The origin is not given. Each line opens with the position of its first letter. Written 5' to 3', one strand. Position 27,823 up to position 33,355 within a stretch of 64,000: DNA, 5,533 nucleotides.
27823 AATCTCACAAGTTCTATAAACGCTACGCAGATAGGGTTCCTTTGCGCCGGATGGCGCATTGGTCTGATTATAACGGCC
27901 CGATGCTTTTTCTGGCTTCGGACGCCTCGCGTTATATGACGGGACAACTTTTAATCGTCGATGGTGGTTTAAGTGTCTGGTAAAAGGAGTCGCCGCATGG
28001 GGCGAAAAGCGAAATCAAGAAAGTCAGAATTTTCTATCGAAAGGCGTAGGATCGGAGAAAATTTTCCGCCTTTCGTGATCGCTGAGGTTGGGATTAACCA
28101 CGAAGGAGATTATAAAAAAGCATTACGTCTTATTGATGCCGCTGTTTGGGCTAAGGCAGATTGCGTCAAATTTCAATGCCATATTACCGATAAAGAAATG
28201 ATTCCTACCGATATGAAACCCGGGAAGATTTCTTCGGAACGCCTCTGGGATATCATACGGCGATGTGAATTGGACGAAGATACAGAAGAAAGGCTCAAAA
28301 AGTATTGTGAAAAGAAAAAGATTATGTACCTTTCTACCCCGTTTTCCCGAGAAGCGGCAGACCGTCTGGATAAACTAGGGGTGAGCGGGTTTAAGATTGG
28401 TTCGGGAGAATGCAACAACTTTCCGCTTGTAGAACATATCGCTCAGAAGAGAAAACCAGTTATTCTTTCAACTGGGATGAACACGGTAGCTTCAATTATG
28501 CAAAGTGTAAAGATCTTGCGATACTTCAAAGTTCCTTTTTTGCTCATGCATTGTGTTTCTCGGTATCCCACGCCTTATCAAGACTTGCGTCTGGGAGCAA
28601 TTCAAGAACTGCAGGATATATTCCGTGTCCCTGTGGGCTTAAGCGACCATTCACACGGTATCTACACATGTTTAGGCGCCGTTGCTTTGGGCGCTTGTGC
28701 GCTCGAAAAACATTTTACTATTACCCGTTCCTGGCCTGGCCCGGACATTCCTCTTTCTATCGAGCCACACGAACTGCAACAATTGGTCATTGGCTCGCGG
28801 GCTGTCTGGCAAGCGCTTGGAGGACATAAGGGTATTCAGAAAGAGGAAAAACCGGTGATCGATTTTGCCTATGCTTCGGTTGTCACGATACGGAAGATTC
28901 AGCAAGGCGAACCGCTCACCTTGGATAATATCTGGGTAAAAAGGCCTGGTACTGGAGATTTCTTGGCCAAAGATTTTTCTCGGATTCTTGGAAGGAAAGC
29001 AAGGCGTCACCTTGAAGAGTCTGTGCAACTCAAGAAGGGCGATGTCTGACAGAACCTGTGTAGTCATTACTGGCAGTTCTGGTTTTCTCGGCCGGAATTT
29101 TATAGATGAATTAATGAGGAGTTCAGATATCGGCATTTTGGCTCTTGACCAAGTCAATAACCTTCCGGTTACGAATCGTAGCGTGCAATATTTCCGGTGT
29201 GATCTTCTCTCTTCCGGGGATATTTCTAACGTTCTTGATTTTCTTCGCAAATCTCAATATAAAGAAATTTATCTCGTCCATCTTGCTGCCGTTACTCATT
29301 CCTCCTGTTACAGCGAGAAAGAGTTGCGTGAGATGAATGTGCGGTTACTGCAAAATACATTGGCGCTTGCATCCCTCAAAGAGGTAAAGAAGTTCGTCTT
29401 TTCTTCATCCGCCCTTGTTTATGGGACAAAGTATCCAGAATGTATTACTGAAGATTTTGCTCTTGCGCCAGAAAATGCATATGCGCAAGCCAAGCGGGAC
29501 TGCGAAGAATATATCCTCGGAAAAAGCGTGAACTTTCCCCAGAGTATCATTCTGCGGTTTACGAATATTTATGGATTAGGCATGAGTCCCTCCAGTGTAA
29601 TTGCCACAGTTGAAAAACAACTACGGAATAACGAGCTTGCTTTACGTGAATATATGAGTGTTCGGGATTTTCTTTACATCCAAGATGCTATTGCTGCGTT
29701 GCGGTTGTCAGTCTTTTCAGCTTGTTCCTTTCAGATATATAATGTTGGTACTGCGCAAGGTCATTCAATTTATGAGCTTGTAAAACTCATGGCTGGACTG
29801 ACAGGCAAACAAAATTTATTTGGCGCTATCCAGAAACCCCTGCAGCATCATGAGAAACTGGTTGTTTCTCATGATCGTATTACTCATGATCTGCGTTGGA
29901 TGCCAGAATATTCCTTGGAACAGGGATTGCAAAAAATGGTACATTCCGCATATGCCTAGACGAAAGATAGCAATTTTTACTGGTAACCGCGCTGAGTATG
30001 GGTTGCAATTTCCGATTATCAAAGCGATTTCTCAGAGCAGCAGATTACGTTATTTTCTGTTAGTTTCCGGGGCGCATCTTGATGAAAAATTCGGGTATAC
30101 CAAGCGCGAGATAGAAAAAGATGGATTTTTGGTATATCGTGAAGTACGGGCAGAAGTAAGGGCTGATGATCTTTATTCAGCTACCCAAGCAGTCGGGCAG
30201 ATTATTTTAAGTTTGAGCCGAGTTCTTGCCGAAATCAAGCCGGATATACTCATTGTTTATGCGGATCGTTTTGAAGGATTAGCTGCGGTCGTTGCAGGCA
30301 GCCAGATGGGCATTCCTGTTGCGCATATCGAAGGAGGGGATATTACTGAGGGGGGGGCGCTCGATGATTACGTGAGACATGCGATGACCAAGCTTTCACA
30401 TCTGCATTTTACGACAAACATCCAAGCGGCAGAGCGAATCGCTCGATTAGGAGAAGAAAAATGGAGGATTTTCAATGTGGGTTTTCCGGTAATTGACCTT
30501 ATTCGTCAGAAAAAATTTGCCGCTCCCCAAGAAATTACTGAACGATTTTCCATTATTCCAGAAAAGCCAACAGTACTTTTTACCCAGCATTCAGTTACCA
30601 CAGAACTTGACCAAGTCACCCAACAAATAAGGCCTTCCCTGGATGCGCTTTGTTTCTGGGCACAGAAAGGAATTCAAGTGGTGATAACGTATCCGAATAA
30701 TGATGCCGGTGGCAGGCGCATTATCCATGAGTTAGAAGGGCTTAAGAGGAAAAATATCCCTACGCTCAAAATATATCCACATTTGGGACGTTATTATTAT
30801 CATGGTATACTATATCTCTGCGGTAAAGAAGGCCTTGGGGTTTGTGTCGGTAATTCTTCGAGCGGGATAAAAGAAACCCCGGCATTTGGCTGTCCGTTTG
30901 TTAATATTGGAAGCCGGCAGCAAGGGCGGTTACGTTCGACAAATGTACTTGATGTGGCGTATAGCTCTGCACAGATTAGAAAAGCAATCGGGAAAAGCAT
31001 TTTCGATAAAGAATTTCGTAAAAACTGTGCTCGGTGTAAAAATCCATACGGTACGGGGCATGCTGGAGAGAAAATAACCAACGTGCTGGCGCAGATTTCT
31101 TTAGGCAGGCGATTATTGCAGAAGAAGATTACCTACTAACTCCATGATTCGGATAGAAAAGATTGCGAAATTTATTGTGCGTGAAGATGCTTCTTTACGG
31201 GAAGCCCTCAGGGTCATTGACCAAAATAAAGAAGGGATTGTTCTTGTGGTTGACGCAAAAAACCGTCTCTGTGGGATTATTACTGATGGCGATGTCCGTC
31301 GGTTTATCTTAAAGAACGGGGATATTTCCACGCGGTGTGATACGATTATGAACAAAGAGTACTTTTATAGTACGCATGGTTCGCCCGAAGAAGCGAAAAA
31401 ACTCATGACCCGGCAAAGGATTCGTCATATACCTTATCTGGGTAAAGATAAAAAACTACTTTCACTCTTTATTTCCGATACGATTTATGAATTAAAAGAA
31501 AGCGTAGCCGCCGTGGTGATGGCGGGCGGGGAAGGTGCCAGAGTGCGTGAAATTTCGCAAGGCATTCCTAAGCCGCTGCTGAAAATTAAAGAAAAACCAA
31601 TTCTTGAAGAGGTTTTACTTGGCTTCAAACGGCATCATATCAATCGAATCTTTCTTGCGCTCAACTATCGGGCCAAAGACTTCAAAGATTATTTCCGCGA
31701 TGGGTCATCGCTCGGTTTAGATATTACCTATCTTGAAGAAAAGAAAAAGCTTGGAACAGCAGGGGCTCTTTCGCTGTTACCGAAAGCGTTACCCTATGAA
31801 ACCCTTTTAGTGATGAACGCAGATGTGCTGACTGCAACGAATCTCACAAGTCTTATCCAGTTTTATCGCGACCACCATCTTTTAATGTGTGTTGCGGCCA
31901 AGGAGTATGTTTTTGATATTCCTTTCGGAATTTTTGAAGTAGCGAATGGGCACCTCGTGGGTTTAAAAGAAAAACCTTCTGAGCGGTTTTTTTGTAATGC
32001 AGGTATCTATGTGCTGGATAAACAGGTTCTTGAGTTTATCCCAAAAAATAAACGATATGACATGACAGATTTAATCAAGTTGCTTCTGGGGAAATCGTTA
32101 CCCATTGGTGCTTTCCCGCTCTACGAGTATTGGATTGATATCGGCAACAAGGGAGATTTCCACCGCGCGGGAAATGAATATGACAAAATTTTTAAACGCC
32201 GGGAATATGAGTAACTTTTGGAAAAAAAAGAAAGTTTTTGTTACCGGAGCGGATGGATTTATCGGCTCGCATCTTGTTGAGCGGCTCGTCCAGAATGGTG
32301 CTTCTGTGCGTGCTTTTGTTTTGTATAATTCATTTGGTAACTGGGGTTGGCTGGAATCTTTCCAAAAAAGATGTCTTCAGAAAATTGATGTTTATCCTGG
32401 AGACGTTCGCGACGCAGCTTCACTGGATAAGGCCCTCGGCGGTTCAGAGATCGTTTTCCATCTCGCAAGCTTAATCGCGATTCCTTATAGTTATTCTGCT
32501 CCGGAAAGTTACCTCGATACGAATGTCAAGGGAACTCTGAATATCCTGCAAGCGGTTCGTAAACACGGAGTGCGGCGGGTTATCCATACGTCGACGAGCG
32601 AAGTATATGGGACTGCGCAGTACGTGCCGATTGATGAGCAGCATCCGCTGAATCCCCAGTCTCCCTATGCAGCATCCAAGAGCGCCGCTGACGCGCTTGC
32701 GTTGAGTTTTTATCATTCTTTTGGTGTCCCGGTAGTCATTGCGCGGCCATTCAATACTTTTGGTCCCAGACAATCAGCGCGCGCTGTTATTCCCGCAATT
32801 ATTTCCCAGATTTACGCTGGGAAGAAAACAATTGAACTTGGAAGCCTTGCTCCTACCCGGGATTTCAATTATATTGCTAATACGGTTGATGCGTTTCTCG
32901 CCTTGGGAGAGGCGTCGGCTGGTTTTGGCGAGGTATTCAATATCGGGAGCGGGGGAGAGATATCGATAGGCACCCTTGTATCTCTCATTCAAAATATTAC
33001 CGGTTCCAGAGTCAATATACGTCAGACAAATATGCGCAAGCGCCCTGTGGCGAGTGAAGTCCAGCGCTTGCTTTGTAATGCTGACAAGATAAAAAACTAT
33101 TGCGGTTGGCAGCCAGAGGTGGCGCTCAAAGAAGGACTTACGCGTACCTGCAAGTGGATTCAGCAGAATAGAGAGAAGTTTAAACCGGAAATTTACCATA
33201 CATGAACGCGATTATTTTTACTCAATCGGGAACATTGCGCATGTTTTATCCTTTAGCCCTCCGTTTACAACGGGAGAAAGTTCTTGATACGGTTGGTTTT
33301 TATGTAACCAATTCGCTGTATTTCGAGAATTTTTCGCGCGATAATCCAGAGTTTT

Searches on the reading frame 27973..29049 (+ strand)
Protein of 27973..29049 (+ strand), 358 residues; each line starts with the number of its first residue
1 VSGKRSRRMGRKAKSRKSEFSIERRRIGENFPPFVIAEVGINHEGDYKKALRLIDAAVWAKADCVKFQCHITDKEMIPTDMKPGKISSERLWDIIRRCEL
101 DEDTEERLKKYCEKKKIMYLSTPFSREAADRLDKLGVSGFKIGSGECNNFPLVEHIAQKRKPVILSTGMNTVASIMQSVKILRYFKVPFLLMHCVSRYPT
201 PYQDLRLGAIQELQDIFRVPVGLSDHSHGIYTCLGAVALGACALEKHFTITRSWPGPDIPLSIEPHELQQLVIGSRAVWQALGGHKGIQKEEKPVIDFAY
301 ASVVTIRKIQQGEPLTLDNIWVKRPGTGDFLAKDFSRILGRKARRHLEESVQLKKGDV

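Call 67: search_protein_families(library=pfam, proteins=[window:27973-29049:+], max_evalue=0.00001)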
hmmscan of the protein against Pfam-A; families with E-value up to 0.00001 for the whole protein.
window:27973-29049:+ (358 aa): 2 families
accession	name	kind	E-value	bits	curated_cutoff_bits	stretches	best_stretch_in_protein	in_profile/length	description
PF03102.20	NeuB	-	8.2e-78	261.6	22.1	1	53-285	1-239/241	NeuB family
PF08666.17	SAF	-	2.8e-07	31.4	21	1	302-348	3-52/63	SAF domain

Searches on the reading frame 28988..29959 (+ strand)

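Call 67: search_protein_families(library=pfam, proteins=[window:28988-29959:+], max_evalue=0.00001)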
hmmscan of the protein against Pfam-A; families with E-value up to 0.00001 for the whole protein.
window:28988-29959:+ (323 aa): 6 families
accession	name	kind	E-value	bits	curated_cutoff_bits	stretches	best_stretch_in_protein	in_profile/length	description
PF01370.27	Epimerase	-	9.5e-26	91.1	20.9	1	25-254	1-240/240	NAD dependent epimerase/dehydratase family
PF16363.11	GDP_Man_Dehyd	-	6.2e-19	69.1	27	1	27-317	2-332/332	GDP-mannose 4,6 dehydratase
PF01073.25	3Beta_HSD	-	4.9e-14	52.5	22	1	26-232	1-219/280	3-beta hydroxysteroid dehydrogenase/isomerase family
PF04321.23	RmlD_sub_bind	-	5.8e-11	42.4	27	1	25-212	3-167/287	RmlD substrate binding domain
PF07993.18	NAD_binding_4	-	1.9e-09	37.5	20.1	0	96-200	92-210/258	Male sterility protein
PF02719.21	Polysacc_synt_2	-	4.3e-09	36.4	20.2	1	25-276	1-251/293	Polysaccharide biosynthesis protein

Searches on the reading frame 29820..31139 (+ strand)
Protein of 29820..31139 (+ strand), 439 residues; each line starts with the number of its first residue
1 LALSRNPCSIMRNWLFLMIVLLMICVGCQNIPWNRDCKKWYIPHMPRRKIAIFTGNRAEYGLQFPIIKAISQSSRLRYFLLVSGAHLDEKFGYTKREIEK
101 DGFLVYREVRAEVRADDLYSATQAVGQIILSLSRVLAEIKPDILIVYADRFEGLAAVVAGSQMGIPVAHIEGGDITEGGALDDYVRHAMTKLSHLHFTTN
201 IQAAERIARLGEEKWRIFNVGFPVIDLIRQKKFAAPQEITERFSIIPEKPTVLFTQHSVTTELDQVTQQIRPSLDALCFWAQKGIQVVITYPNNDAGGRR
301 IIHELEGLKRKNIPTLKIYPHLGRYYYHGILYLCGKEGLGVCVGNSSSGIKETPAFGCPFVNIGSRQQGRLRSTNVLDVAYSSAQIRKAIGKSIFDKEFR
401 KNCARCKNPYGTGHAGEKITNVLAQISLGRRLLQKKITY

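Call 67: search_protein_families(library=pfam, proteins=[window:29820-31139:+], max_evalue=0.00001)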
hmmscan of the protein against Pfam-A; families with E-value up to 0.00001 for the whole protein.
window:29820-31139:+ (439 aa): 1 family
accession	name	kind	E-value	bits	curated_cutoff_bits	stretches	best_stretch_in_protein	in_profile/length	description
PF02350.25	Epimerase_2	-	1.5e-69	235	30.6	1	68-423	1-346/347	UDP-N-acetylglucosamine 2-epimerase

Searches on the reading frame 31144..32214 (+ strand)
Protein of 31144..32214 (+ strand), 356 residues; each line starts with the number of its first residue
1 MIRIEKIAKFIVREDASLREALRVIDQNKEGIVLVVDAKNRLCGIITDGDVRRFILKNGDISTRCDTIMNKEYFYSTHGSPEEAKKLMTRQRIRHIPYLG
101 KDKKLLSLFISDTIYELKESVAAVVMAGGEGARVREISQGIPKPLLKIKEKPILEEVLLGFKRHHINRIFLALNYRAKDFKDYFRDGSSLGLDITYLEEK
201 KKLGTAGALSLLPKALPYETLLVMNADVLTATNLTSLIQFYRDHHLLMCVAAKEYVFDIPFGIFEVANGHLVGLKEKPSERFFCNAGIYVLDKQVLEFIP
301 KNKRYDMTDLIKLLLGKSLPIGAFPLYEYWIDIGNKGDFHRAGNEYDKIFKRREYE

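Call 67: search_protein_families(library=pfam, proteins=[window:31144-32214:+], max_evalue=0.00001)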
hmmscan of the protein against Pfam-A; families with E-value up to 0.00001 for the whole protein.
window:31144-32214:+ (356 aa): 3 families
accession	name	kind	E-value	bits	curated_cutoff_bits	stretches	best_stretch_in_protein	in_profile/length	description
PF00483.29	NTP_transferase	-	2.4e-32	112.9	21.2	1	123-347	2-243/245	Nucleotidyl transferase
PF00571.33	CBS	-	7.2e-13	49.1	24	1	11-56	11-56/57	CBS domain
PF12804.13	NTP_transf_3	-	7.6e-09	36.4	27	1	123-260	1-130/160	MobA-like NTP transferase domain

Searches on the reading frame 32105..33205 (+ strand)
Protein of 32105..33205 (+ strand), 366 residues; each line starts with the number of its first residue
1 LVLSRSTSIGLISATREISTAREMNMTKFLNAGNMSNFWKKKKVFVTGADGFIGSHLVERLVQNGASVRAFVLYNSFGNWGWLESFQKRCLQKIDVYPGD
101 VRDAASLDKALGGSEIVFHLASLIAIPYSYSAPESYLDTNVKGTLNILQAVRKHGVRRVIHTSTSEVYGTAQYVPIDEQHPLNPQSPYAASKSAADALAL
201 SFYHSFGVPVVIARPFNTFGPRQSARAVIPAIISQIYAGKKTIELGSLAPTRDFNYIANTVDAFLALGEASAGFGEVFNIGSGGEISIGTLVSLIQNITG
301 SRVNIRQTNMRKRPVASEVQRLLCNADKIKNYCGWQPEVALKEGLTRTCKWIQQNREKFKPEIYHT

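Call 67: search_protein_families(library=pfam, proteins=[window:32105-33205:+], max_evalue=0.00001)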
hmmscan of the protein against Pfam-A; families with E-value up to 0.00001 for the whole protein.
window:32105-33205:+ (366 aa): 9 families
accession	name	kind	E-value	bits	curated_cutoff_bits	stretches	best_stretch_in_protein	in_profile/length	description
PF16363.11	GDP_Man_Dehyd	-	2.1e-69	234.9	27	1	45-347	1-331/332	GDP-mannose 4,6 dehydratase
PF01370.27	Epimerase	-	5e-57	193.5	20.9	1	44-281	1-240/240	NAD dependent epimerase/dehydratase family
PF01073.25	3Beta_HSD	-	1.4e-28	100.2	22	1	46-264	2-225/280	3-beta hydroxysteroid dehydrogenase/isomerase family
PF02719.21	Polysacc_synt_2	-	1.2e-17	64.5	20.2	1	44-304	1-252/293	Polysaccharide biosynthesis protein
PF07993.18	NAD_binding_4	-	7.1e-14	52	20.1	1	46-224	1-211/258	Male sterility protein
PF13460.12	NAD_binding_10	-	1.1e-12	48.6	27.2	1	48-198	1-130/184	NAD(P)H-binding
PF04321.23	RmlD_sub_bind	-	5.3e-10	39.3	27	1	43-196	2-133/287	RmlD substrate binding domain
PF05368.20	NmrA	-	1.5e-09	38.3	27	1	40-164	1-107/298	NmrA-like family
PF00106.31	adh_short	-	5.4e-08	33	26.6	1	42-202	1-163/195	short chain dehydrogenase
